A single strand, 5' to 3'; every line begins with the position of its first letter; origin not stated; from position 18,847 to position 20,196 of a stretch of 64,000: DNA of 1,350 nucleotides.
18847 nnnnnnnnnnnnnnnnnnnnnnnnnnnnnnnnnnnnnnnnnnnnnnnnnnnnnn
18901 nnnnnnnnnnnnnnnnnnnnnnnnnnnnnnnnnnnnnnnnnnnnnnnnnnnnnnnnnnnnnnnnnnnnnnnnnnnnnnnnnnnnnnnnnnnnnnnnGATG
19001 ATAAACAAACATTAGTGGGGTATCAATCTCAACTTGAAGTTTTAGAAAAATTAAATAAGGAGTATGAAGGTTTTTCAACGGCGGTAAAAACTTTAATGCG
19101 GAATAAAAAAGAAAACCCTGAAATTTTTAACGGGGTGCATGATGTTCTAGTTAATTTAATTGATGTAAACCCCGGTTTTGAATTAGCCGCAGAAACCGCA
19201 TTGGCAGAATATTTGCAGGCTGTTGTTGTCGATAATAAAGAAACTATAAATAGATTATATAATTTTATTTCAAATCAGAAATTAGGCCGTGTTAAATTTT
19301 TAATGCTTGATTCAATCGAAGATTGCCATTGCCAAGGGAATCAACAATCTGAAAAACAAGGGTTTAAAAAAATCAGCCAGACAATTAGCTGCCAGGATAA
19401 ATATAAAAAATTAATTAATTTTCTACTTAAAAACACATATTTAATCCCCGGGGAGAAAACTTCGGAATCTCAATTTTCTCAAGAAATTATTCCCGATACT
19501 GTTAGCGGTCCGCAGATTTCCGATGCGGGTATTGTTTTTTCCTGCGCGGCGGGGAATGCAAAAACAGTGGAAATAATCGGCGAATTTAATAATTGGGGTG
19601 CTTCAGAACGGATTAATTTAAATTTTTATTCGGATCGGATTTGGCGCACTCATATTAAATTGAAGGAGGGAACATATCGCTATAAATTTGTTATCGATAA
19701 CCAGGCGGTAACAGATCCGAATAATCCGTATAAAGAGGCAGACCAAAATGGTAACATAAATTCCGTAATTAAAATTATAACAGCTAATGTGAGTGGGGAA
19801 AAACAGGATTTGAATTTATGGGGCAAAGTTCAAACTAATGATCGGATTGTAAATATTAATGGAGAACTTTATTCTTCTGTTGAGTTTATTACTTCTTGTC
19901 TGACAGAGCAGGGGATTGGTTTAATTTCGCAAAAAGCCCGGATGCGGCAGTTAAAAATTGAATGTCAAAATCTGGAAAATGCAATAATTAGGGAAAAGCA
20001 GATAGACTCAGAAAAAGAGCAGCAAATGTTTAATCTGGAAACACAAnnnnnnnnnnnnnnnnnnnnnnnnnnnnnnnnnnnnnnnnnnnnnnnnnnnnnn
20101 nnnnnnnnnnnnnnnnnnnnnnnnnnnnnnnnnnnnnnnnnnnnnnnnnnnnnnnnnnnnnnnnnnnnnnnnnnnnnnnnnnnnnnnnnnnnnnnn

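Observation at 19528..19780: SMC hinge carries an inserted CBM48/AMPK-beta glycogen-binding-type domain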

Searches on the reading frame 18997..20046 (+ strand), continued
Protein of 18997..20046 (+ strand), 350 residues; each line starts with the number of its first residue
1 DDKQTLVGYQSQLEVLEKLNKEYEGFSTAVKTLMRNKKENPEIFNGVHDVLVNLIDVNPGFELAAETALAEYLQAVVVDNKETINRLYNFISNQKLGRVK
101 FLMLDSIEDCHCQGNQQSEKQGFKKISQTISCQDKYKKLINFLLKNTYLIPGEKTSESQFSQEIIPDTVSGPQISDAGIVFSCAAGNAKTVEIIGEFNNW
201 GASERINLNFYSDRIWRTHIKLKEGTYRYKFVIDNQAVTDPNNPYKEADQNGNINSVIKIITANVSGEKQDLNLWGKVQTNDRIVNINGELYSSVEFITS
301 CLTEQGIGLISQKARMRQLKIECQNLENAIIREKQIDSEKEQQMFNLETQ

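Call 35: find_encoding_contigs(protein=P0275, flank=6000, max_places=4)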
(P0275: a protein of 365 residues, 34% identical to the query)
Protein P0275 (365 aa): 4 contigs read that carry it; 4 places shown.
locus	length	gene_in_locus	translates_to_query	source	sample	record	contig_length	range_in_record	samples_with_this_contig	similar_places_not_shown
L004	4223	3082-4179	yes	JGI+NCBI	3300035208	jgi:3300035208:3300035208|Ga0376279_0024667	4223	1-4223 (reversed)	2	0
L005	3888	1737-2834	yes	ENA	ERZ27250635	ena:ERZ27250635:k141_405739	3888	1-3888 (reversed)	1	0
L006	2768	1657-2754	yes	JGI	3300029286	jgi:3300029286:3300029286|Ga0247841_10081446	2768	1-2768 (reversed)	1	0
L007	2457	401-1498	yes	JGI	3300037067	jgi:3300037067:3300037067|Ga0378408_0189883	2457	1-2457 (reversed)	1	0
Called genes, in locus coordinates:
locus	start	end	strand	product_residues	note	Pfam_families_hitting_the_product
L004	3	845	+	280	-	PF13372:Alginate_exp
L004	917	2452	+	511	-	PF03065:Glyco_hydro_57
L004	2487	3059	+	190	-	-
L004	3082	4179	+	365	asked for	PF00142:Fer4_NifH, PF01656:CbiA, PF02374:ArsA_ATPase (weak), PF06564:CBP_BcsQ, PF09140:MipZ, PF10609:ParA, PF13614:AAA_31, PF16561:AMPK1_CBM, +2 more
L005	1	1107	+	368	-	?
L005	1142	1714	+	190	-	-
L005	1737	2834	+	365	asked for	PF00142:Fer4_NifH, PF01656:CbiA, PF02374:ArsA_ATPase (weak), PF06564:CBP_BcsQ, PF09140:MipZ, PF10609:ParA, PF13614:AAA_31, PF16561:AMPK1_CBM, +2 more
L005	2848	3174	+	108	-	PF09685:MamF_MmsF (faint)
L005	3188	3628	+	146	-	-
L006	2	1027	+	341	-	?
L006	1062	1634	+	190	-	-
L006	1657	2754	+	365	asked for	PF00142:Fer4_NifH, PF01656:CbiA, PF02374:ArsA_ATPase (weak), PF06564:CBP_BcsQ, PF09140:MipZ, PF10609:ParA, PF13614:AAA_31, PF16561:AMPK1_CBM, +2 more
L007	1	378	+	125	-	?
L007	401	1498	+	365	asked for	PF00142:Fer4_NifH, PF01656:CbiA, PF02374:ArsA_ATPase (weak), PF06564:CBP_BcsQ, PF09140:MipZ, PF10609:ParA, PF13614:AAA_31, PF16561:AMPK1_CBM, +2 more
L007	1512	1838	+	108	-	PF09685:MamF_MmsF (faint)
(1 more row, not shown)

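Call 37: find_encoding_contigs(protein=P0284, flank=8000, max_places=2)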
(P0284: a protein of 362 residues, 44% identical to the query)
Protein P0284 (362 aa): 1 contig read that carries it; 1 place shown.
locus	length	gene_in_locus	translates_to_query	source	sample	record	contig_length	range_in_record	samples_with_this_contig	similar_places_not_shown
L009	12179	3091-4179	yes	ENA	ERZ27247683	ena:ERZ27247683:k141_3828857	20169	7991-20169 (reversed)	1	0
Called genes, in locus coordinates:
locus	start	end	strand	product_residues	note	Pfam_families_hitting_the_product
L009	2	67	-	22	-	?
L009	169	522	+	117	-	PF05635:23S_rRNA_IVP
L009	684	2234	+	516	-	PF03065:Glyco_hydro_57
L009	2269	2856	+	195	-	-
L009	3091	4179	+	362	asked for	PF00142:Fer4_NifH (weak), PF06564:CBP_BcsQ, PF09140:MipZ, PF10609:ParA (weak), PF13614:AAA_31, PF01656:CbiA, PF02922:CBM_48 (weak), PF16561:AMPK1_CBM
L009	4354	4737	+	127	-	-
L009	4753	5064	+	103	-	-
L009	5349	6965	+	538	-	PF08448:PAS_4 (weak), PF13185:GAF_2, PF01590:GAF, PF13492:GAF_3, PF13487:HD_5, PF01966:HD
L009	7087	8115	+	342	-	PF00224:PK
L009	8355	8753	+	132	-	PF01842:ACT (weak), PF13291:ACT_4 (faint), PF22629:ACT_AHAS_ss (weak)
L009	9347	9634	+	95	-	PF02001:DUF134, PF04545:Sigma70_r4 (weak), PF08281:Sigma70_r4_2 (weak), PF01381:HTH_3 (weak)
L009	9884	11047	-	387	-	PF00817:IMS, PF21999:IMS_HHH_1 (faint), PF11799:IMS_C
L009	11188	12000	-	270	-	-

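Call 47: find_related_loci(query=A2, collection=genome_contigs, flank=4000)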
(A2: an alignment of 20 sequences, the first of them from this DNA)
Query A2 (336 aa) in genome_contigs; peptide patterns used: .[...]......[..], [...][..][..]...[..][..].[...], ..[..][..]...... (x = any residue, [..] = any of these).
600 stretches matched a pattern (row limit reached: there are more); 63 encode a relative of the query (tblastn E <= 1e-3); 63 distinct loci.
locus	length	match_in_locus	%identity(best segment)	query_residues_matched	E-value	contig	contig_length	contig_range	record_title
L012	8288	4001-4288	41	148-246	3e-15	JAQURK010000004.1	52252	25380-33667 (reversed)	MAG: Candidatus Omnitrophota bacterium isolate STD1_71 NODE_1221_length_52252_cov_3.883108_Sandtown_D1, whole genome sho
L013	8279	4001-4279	32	154-246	1e-10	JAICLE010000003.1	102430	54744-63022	MAG: Gemmatimonadales bacterium isolate GZL_HY_2_bin.118 k141_4449918_length_102430_cov_21.6600, whole genome shotgun se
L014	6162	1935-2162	34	159-235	6e-10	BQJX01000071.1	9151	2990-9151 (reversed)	MAG: Gemmatimonadota bacterium DHS20C21 DNA, sequence071, whole genome shotgun sequence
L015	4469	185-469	32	150-246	9e-10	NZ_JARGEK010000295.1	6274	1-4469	Roseisolibacter sp. H3M3-2 spades_K_default_295, whole genome shotgun sequence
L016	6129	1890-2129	33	167-247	1e-9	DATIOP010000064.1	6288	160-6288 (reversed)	MAG TPA_asm: Gemmatimonadales bacterium isolate SMAG_U15827 k141_1704783, whole genome shotgun sequence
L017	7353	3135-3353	34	173-246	2e-9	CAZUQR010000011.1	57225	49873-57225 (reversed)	MAG TPA_asm: uncultured Planctomycetia bacterium isolate binchicken_co34_570 genome assembly, contig: NODE_674_length_57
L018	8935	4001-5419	30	159-246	2e-9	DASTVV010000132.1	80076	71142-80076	MAG TPA_asm: Gemmatimonadaceae bacterium isolate SMAG_U2368 k141_678666, whole genome shotgun sequence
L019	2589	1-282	29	152-246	3e-9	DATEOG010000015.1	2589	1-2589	MAG TPA_asm: Gemmatimonadaceae bacterium isolate SMAG_U8989 k141_213335, whole genome shotgun sequence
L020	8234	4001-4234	31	167-243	9e-9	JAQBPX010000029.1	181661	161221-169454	MAG: Gemmatimonadetes bacterium isolate RYN_358 scaffold_749600, whole genome shotgun sequence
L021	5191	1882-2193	29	152-246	1e-8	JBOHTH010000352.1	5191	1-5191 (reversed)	MAG: Gemmatimonadaceae bacterium isolate TC-S_metawrap_bin.232 k127_3435710, whole genome shotgun sequence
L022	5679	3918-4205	25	158-246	2e-8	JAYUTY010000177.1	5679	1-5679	MAG: Gemmatimonadota bacterium isolate GL122_DN_concoct_46_sub GL122_DN_concoct_46_sub_176, whole genome shotgun sequenc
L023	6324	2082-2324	31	167-246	2e-8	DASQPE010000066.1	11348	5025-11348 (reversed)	MAG TPA_asm: Gemmatimonadales bacterium isolate SMAG_U10821 k141_1581407, whole genome shotgun sequence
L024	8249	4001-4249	33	165-246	1e-7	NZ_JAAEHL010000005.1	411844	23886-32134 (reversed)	Flavobacterium ajazii strain SSM4.2 NODE_5_length_411844_cov_167.686971, whole genome shotgun sequence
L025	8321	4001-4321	31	164-259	1e-7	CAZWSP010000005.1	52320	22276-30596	MAG TPA_asm: uncultured Antarcticibacterium sp. isolate SRP118108_co5_56 genome assembly, contig: NODE_352_length_52320_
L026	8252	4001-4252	31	165-246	2e-7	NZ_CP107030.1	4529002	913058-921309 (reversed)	Maribacter halichondriae strain Hal144 chromosome, complete genome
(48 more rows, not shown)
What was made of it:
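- Tried and rejected: The genome_contigs scan with the hinge-plus-insert alignment (call 47) was saturated by the 'GDFNxW' pattern at the 600-row limit.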

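Call 54: find_encoding_contigs(protein=P0278, flank=300, max_places=10)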
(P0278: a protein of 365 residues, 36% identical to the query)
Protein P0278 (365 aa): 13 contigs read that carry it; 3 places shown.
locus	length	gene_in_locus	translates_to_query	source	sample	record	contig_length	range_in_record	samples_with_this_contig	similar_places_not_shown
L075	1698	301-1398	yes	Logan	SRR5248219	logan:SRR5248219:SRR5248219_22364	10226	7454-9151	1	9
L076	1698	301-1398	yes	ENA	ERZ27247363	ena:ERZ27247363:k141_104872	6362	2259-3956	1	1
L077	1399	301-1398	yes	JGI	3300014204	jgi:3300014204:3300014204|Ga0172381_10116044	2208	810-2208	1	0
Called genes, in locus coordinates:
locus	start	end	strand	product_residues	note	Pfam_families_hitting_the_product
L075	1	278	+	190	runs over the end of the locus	-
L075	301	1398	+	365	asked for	PF00142:Fer4_NifH, PF01656:CbiA, PF02374:ArsA_ATPase (weak), PF06564:CBP_BcsQ, PF09140:MipZ, PF10609:ParA, PF13614:AAA_31, PF16561:AMPK1_CBM, +1 more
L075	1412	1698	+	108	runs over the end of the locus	PF09685:MamF_MmsF (faint)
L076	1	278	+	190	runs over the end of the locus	-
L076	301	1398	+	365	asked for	PF00142:Fer4_NifH, PF01656:CbiA, PF02374:ArsA_ATPase (weak), PF06564:CBP_BcsQ, PF09140:MipZ, PF10609:ParA, PF13614:AAA_31, PF16561:AMPK1_CBM, +1 more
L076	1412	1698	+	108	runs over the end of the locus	PF09685:MamF_MmsF (faint)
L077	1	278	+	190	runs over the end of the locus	-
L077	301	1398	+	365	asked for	PF00142:Fer4_NifH, PF01656:CbiA, PF02374:ArsA_ATPase (weak), PF06564:CBP_BcsQ, PF09140:MipZ, PF10609:ParA, PF13614:AAA_31, PF16561:AMPK1_CBM, +1 more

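Call 61: search_protein_families(library=ncbifam, proteins=[L001:7908-9368:+, L001:9406-9975:+, L001:10001-11095:+, L001:11112-11435:+, L001:11452-11889:+, L009:684-2231:+], max_evalue=0.001)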
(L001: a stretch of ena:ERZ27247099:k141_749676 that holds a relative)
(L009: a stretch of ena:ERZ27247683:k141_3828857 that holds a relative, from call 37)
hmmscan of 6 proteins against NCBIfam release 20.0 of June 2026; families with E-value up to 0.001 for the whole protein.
L001:7908-9368:+ (487 aa): 0 families

L001:9406-9975:+ (190 aa): 0 families

L001:10001-11095:+ (365 aa): 36 families (the best 25 are shown)
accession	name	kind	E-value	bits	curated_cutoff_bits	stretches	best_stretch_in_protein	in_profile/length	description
NF041546.1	ParA_partition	equivalog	3e-33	115.1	180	2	3-83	1-79/203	ParA family partition ATPase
TIGR03453.1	partition_RepA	equivalog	1.2e-30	106.6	348.45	1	2-214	105-337/387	plasmid partitioning protein RepA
NF041283.1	PrgP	equivalog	3e-25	89.1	400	1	2-230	3-241/297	ParA superfamily DNA segregation protein PrgP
TIGR01969.1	minD_arch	subfamily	4.3e-21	75.2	201.75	1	2-257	1-240/251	cell division ATPase MinD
TIGR03371.1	cellulose_yhjQ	equivalog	2.2e-20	73.2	157.85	1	1-245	1-239/246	cellulose biosynthesis protein BcsQ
TIGR01968.1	minD_bact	equivalog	8.4e-20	71.2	212.9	1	2-272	2-260/261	septum site-determining protein MinD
NF010443.0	PRK13869.1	subfamily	2.7e-19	69.2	446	1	2-167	122-305/405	plasmid-partitioning protein RepA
NF010259.0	PRK13705.1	equivalog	3.3e-19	69.1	725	1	3-222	108-343/388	plasmid-partitioning protein SopA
TIGR01007.1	eps_fam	subfamily_domain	9.5e-15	54.7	108.05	1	2-149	18-160/204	polysaccharide biosynthesis tyrosine autokinase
TIGR01287.1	nifH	equivalog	1.4e-11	44.2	394.35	1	9-75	7-74/275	nitrogenase iron protein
NF009701.0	PRK13230.1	subfamily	2.2e-11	43.3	350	1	9-76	8-76/291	nitrogenase reductase-like protein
TIGR03018.1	pepcterm_TyrKin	hypoth_equivalog_domain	3.7e-11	42.7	230.65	1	3-163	37-195/207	XrtA-associated tyrosine autokinase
NF047398.1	AAA_KGGVGR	domain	9.5e-10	39.1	90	1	2-125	3-149/190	KGGVGR-motif variant AAA ATPase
TIGR01281.1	DPOR_bchL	equivalog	3.3e-09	36.5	345.15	1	9-67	7-65/268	ferredoxin:protochlorophyllide reductase (ATP-dependent) iron-sulfur ATP-binding protein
NF033200.1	F430_CfbC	exception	6.5e-09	35.5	402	1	9-74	7-71/260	Ni-sirohydrochlorin a,c-diamide reductive cyclase ATP-dependent reductase subunit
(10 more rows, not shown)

L001:11112-11435:+ (108 aa): 0 families

L001:11452-11889:+ (146 aa): 0 families

L009:684-2231:+ (516 aa): 1 family
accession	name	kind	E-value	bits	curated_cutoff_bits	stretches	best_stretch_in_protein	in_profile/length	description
NF041133.1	branch_enz_Thcocales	equivalog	1.1e-10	40.6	1000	0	179-265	119-185/553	1,4-alpha-glucan branching protein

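Call 65: find_encoding_contigs(protein=P0286, flank=6000, max_places=2)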
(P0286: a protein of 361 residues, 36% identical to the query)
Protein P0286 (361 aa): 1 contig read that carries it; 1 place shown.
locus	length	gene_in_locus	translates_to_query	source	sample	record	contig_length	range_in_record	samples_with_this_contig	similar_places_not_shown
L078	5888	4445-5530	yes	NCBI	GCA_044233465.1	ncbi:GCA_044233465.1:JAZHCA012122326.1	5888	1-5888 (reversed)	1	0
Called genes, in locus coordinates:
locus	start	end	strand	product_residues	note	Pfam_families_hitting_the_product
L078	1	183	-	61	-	?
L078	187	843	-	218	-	PF02390:Methyltransf_4, PF08242:Methyltransf_12 (faint), PF13649:Methyltransf_25 (weak)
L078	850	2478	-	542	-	PF01343:Peptidase_S49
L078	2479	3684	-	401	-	PF03477:ATP-cone (faint), PF06414:Zeta_toxin (faint)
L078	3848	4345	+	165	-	PF00376:MerR, PF12728:HTH_17 (faint), PF13411:MerR_1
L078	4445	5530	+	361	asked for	PF00142:Fer4_NifH (weak), PF01656:CbiA, PF06564:CBP_BcsQ, PF09140:MipZ (weak), PF10609:ParA, PF13614:AAA_31, PF16561:AMPK1_CBM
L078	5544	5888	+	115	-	?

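Call 66: find_encoding_contigs(protein=P0279, flank=6000, max_places=2)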
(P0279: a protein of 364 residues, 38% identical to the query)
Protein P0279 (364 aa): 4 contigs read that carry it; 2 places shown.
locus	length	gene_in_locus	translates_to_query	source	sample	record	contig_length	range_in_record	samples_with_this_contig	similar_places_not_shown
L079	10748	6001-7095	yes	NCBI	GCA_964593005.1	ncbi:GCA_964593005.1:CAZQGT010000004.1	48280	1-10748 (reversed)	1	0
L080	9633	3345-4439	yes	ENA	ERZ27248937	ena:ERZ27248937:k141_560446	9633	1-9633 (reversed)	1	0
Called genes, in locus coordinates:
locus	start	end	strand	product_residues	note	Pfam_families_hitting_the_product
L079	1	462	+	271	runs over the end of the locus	PF00140:Sigma70_r1_2, PF04542:Sigma70_r2, PF04539:Sigma70_r3, PF04545:Sigma70_r4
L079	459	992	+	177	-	PF00156:Pribosyltran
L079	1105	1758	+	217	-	PF02811:PHP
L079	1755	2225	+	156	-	PF27226:AF_1845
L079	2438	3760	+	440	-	PF13372:Alginate_exp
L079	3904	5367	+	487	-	PF03065:Glyco_hydro_57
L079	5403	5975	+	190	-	-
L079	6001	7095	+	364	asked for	PF00142:Fer4_NifH, PF01656:CbiA, PF02374:ArsA_ATPase (weak), PF06564:CBP_BcsQ, PF09140:MipZ, PF10609:ParA (weak), PF13614:AAA_31, PF16561:AMPK1_CBM, +2 more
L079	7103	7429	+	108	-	PF09685:MamF_MmsF (weak)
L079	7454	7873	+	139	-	-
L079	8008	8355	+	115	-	PF02001:DUF134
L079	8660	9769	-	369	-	PF00817:IMS, PF11799:IMS_C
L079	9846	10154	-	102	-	-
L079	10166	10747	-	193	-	?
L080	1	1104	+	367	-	?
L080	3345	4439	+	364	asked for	PF00142:Fer4_NifH, PF01656:CbiA, PF02374:ArsA_ATPase (weak), PF06564:CBP_BcsQ, PF09140:MipZ, PF10609:ParA (weak), PF13614:AAA_31, PF16561:AMPK1_CBM, +2 more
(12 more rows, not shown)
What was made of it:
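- Tried and rejected: I tried to learn from contig records whether ParA-CBM and SMC-CBM share genomes (calls 54, 65, 66).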

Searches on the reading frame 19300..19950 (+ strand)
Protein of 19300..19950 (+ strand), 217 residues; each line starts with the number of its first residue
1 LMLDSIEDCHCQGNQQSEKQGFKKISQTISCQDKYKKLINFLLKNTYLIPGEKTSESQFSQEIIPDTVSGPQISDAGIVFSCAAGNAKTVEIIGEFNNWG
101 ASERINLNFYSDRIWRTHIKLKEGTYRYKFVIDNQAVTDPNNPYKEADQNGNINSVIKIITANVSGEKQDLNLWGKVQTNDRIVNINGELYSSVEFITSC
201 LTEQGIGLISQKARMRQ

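Call 3: search_protein_families(library=pfam, proteins=[window:19300-19950:+], max_evalue=1)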
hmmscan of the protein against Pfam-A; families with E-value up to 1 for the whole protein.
window:19300-19950:+ (217 aa): 8 families
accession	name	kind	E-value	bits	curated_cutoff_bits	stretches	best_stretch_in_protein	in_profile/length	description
PF16561.11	AMPK1_CBM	-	9.6e-16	58.2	26.8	1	85-160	9-80/85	Glycogen recognition site of AMP-activated protein kinase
PF02922.24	CBM_48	-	2.5e-06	28.2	22.4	1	72-136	5-72/83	Carbohydrate-binding module 48 (Isoamylase N-terminal domain)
PF22058.2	X25_BaPul_like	-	0.01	16.3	27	1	93-138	12-58/87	Pullulanase X25 domain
PF09393.16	DUF2001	-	0.013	16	27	1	156-211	25-80/139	Phage tail tube protein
PF06470.18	SMC_hinge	-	0.019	15.8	22.5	1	15-49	70-106/116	SMC proteins Flexible Hinge Domain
PF16691.10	DUF5062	-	0.073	13.6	27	1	13-54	16-57/83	Domain of unknown function (DUF5062)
PF22718.1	SNaCT13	-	0.077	13.6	27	0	148-204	57-114/158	Short NACHT-associated C-Terminal domain, family 13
PF25679.1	DUF7947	-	0.13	12.8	27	0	122-160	24-59/79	Family of unknown function (DUF7947)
